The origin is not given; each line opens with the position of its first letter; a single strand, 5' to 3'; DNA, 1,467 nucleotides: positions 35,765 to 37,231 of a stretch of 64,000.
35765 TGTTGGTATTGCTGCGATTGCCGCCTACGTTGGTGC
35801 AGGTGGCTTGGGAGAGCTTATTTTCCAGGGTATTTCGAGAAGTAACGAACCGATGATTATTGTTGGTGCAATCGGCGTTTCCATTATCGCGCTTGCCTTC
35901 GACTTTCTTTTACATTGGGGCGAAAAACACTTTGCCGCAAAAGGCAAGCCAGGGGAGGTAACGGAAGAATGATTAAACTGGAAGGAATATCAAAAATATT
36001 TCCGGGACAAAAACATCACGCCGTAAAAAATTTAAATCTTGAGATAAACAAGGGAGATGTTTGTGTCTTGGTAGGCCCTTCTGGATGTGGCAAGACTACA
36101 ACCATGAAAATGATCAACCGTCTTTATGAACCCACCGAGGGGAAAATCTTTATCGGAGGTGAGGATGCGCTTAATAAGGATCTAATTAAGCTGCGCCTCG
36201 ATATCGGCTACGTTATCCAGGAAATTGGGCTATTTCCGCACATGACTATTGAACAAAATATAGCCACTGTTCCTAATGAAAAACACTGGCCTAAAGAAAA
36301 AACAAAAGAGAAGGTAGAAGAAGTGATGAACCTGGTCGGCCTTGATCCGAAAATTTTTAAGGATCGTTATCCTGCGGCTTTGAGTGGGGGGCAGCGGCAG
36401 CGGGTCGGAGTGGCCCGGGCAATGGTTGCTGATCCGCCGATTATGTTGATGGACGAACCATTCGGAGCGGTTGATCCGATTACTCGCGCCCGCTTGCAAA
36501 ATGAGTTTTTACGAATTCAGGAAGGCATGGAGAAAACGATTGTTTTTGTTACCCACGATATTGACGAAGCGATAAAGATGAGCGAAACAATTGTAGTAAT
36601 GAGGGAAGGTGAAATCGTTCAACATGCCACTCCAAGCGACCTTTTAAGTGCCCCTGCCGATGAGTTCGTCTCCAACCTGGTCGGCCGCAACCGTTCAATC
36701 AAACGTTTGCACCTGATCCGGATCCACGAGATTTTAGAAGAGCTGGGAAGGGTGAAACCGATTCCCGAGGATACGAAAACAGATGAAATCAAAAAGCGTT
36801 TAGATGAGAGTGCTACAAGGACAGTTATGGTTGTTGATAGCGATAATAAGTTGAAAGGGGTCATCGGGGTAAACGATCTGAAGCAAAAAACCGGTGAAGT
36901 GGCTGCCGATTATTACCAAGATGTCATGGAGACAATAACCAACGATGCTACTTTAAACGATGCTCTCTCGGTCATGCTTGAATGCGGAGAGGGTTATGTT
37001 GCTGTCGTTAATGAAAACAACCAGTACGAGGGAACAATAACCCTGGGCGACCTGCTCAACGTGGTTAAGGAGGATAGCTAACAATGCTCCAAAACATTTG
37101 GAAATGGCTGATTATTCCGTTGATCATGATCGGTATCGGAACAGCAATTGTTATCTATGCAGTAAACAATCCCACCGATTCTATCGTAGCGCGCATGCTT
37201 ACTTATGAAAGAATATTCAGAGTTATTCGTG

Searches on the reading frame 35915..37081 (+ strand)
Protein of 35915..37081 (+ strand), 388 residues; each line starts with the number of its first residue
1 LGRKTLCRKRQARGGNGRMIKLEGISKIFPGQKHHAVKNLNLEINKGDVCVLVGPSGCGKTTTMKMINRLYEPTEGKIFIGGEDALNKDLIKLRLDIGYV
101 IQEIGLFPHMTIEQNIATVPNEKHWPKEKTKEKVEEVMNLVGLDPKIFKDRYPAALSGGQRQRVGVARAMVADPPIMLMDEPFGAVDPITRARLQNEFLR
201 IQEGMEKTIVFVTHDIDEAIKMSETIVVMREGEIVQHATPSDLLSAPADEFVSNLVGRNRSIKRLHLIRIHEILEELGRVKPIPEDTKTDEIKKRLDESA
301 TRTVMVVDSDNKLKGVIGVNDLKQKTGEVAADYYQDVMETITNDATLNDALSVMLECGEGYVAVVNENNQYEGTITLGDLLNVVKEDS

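Call 57: search_protein_families(library=pfam, proteins=[window:35915-37081:+], max_evalue=0.00001)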
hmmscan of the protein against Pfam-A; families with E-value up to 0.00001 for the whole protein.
window:35915-37081:+ (388 aa): 2 families
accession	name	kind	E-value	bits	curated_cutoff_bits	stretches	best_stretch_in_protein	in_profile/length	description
PF00005.33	ABC_tran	-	1.7e-36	126.2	25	1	37-183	1-136/137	ABC transporter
PF00571.33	CBS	-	1.1e-12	48.5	24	1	339-385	10-56/57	CBS domain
